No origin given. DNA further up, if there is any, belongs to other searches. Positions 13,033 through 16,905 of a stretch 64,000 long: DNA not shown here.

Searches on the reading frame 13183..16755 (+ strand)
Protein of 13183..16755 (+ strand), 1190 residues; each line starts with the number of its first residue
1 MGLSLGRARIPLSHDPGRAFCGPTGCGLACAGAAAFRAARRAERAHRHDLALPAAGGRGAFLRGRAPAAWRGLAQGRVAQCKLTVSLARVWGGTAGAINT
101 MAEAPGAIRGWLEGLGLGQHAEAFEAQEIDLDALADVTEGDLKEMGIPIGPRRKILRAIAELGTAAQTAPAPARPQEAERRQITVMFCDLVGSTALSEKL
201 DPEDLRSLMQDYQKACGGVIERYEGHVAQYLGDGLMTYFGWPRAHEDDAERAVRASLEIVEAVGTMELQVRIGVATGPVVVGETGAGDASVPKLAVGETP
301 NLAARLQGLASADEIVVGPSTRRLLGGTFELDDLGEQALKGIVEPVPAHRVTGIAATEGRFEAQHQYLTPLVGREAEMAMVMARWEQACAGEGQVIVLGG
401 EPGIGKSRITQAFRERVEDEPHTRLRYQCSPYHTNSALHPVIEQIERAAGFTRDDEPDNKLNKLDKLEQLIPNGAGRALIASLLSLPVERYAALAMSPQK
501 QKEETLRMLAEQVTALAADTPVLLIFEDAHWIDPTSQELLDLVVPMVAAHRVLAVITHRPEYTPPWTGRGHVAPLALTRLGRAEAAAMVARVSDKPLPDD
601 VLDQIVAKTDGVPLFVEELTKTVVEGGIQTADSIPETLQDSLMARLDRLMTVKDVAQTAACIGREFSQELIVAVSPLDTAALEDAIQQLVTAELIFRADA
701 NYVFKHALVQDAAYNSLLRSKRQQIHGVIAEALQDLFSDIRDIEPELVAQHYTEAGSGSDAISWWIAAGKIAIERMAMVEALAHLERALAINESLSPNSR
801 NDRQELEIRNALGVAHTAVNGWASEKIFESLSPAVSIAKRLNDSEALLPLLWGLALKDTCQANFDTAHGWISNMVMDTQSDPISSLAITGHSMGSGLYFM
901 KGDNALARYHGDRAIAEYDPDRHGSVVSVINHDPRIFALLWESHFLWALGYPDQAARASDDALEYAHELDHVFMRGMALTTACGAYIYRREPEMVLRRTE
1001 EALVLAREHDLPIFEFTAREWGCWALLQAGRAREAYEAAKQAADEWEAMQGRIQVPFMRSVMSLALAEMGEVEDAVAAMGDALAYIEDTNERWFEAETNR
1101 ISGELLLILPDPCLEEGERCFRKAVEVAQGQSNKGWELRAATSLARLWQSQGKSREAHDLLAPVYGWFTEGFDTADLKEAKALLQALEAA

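Call 61: search_protein_families(library=pfam, proteins=[window:13183-16755:+], max_evalue=0.00001)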
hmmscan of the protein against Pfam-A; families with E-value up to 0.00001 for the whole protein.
window:13183-16755:+ (1190 aa): 5 families
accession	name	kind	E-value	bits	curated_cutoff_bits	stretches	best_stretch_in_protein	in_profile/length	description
PF00211.25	Guanylate_cyc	-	2.3e-20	73.4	21.9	1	180-341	6-172/183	Adenylate and Guanylate cyclase catalytic domain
PF13191.12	AAA_16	-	5.9e-20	72.9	32.6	1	370-546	1-158/167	AAA ATPase domain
PF00536.37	SAM_1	-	1e-14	55.1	23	1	108-162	8-63/64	SAM domain (Sterile alpha motif)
PF07647.24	SAM_2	-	3.6e-12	46.7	20.5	1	108-162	9-65/66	SAM domain (Sterile alpha motif)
PF13401.12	AAA_22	-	5.3e-07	30.4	27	1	393-542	5-103/130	AAA domain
